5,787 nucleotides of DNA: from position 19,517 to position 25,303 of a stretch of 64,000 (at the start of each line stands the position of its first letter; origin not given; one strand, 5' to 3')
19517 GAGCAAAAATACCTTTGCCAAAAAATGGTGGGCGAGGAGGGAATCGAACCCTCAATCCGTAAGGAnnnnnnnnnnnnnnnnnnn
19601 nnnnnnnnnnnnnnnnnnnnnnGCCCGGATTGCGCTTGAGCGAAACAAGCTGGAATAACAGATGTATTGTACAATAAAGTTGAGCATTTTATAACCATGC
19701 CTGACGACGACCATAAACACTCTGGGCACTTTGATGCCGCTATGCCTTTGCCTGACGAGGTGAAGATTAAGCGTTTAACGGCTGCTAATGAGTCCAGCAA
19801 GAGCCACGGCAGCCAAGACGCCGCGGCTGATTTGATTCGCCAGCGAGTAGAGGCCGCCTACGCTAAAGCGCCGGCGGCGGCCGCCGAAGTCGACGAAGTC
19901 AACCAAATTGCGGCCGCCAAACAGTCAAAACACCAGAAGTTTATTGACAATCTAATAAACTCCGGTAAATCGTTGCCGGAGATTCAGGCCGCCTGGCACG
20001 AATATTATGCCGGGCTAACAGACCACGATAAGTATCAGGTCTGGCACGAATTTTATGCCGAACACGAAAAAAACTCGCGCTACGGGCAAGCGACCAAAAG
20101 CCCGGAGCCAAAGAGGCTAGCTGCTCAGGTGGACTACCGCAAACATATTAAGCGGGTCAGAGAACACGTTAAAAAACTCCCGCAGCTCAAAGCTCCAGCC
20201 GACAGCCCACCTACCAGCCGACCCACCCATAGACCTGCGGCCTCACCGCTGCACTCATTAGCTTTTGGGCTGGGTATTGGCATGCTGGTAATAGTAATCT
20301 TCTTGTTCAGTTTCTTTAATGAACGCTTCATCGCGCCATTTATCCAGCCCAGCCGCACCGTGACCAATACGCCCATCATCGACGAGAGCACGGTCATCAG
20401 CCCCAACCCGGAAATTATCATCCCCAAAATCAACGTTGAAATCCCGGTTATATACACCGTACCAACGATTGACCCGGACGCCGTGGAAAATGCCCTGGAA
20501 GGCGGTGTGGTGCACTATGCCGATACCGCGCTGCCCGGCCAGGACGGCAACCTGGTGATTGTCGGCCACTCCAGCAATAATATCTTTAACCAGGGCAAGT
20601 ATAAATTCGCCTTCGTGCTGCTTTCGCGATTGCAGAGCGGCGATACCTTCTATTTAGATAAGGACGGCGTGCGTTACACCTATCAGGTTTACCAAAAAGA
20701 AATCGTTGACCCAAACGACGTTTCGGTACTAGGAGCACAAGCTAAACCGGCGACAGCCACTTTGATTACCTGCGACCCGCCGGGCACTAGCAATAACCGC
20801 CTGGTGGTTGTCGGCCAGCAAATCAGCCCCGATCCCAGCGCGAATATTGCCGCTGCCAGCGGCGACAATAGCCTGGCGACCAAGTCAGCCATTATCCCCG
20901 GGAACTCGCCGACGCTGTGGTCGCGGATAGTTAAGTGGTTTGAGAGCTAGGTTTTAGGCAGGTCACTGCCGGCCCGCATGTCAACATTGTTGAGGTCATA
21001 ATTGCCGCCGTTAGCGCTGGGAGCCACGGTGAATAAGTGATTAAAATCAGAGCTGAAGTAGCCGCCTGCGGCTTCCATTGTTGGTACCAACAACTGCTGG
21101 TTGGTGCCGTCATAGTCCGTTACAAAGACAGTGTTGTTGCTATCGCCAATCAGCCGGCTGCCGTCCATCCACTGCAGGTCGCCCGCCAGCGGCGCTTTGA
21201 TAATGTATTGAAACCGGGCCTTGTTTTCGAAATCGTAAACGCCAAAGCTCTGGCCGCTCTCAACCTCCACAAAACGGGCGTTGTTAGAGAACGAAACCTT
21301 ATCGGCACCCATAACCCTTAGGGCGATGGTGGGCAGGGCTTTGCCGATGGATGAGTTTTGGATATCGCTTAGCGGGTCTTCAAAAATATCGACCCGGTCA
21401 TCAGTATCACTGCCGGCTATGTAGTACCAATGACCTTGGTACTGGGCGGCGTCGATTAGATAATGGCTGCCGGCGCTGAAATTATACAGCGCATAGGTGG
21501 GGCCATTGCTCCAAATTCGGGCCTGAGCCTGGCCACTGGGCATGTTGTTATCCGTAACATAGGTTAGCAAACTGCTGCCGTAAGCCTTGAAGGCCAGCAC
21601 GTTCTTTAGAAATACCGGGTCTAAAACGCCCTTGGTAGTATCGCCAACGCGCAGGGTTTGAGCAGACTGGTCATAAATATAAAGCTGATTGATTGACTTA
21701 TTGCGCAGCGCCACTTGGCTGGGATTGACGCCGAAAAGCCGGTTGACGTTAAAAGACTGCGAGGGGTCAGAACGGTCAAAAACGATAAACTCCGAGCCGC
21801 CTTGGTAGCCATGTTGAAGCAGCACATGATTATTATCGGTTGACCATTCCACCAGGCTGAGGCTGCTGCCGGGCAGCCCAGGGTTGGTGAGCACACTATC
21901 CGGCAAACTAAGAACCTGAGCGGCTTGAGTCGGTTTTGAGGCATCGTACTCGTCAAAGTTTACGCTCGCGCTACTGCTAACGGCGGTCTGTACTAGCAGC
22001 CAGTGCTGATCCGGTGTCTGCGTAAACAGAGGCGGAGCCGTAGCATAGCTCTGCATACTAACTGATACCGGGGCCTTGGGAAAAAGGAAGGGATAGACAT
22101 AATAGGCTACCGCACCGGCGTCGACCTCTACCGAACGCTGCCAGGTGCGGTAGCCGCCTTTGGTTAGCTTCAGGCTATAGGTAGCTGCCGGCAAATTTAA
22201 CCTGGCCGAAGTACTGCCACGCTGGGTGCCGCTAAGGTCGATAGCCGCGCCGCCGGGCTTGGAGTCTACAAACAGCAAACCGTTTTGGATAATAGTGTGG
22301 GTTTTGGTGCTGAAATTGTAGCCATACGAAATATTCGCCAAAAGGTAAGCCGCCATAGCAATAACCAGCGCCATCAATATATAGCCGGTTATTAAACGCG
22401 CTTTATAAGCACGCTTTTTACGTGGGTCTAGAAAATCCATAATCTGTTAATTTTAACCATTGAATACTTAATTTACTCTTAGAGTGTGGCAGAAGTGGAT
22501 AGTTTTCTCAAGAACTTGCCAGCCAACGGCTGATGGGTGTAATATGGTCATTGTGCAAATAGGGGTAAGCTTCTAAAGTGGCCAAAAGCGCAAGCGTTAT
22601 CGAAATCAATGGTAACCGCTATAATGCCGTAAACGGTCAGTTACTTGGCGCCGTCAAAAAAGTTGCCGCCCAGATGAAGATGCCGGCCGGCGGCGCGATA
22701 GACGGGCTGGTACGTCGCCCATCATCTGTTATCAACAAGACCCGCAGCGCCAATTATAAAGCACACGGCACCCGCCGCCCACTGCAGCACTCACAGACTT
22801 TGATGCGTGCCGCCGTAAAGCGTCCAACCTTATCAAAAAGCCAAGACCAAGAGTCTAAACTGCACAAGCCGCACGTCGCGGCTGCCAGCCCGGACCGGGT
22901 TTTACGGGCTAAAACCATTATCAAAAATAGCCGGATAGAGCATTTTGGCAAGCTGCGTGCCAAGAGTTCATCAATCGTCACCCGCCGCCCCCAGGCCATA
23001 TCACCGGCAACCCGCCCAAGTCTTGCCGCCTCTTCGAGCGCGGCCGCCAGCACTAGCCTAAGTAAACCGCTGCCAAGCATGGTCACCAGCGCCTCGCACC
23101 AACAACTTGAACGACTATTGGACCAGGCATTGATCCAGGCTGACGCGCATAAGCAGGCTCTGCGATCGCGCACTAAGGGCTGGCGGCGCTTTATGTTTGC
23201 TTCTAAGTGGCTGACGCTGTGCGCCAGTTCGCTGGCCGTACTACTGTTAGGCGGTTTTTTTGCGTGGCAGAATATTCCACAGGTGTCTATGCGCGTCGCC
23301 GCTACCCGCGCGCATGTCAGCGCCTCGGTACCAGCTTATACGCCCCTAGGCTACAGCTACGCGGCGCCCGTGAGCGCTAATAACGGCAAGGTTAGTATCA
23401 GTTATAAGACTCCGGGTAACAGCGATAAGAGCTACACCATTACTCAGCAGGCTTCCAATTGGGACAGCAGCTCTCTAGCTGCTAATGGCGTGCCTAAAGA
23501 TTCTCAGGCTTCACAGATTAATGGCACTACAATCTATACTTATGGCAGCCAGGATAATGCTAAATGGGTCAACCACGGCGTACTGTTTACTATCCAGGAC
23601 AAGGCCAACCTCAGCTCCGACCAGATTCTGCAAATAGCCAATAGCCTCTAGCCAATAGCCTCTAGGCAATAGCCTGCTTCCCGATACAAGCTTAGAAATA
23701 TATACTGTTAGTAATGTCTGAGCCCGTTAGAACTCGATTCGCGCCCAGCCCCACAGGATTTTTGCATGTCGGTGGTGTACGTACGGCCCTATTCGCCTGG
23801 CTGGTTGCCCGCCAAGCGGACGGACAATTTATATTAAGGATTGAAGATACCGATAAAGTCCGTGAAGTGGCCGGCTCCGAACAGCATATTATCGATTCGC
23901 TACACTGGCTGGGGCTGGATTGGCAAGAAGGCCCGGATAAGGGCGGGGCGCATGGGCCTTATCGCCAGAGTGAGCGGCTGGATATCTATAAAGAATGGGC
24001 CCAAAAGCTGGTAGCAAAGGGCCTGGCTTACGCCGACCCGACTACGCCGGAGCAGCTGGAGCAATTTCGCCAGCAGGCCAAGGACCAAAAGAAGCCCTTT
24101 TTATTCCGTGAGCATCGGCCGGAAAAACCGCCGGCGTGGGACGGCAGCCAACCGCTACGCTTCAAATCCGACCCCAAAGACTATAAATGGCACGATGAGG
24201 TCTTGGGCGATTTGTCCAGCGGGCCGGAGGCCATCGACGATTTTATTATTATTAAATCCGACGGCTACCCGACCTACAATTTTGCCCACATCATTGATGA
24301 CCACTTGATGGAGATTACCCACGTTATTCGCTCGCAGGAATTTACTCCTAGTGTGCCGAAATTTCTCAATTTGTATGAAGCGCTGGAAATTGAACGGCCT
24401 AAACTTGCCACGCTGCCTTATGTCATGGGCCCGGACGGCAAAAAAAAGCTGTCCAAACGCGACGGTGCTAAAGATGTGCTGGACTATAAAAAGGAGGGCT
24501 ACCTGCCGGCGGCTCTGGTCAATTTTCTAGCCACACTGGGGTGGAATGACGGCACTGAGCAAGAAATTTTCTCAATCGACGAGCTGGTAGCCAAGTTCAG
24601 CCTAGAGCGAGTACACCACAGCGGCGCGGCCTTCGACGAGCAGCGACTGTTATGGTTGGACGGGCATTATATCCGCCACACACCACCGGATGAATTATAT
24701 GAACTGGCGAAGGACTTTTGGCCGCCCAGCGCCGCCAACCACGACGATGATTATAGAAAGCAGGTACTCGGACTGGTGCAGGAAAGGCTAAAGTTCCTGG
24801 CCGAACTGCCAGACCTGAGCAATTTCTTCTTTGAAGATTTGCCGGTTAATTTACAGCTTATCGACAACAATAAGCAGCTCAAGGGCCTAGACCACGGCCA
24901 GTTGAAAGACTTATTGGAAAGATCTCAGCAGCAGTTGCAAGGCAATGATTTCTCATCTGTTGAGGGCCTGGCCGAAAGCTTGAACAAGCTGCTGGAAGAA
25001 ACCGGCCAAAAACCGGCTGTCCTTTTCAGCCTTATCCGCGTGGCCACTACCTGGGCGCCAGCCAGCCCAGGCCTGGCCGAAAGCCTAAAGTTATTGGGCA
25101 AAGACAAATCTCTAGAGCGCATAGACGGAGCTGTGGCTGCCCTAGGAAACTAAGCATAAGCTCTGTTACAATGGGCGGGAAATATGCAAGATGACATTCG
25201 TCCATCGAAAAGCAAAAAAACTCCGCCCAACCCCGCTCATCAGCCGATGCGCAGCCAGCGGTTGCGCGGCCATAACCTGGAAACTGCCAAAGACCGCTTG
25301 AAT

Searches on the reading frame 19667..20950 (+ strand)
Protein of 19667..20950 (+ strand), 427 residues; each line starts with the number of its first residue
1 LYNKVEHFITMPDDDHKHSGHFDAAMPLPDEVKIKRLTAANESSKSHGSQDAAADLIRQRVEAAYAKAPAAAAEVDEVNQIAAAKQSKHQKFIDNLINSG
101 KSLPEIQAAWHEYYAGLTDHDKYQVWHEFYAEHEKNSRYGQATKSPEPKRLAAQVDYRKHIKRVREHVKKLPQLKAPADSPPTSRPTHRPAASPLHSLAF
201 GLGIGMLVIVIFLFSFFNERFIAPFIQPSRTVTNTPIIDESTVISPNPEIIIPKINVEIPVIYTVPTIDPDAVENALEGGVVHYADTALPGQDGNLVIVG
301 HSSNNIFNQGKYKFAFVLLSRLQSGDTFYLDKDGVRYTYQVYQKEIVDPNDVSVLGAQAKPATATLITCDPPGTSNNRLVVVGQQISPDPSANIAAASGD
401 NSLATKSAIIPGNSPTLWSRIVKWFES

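Call 17: search_protein_families(library=pfam, proteins=[window:19667-20950:+], max_evalue=0.00001)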
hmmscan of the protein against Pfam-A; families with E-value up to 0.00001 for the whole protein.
window:19667-20950:+ (427 aa): 1 family
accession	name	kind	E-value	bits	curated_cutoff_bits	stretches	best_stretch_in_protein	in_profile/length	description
PF04203.18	Sortase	-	1.9e-27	95.9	26.6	1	250-384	1-123/125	Sortase domain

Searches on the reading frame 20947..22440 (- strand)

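Call 17: search_protein_families(library=pfam, proteins=[window:20947-22440:-], max_evalue=0.00001)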
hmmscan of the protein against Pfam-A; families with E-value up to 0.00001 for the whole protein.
window:20947-22440:- (497 aa): 1 family
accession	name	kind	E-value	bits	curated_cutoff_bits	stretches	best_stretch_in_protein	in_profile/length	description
PF08308.17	PEGA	-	2.1e-10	40.8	20.8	1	54-110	2-59/71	PEGA domain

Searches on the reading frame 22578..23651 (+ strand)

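Call 17: search_protein_families(library=pfam, proteins=[window:22578-23651:+], max_evalue=0.00001)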
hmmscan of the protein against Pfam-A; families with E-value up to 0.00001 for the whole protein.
window:22578-23651:+ (357 aa): 1 family
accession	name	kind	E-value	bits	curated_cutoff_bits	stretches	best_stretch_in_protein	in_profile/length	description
PF14285.11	DUF4367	-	4.9e-08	33.9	22.1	1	251-357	3-110/110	Domain of unknown function (DUF4367)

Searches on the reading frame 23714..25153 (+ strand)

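Call 17: search_protein_families(library=pfam, proteins=[window:23714-25153:+], max_evalue=0.00001)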
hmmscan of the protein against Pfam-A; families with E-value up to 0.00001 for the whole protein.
window:23714-25153:+ (479 aa): 2 families
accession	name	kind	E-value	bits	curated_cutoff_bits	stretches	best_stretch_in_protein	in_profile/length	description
PF00749.27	tRNA-synt_1c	-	1.1e-91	307.5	23.4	1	5-314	2-314/314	tRNA synthetases class I (E and Q), catalytic domain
PF19269.4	Anticodon_2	-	5.8e-24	85.5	23.6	1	327-473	1-140/141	Anticodon binding domain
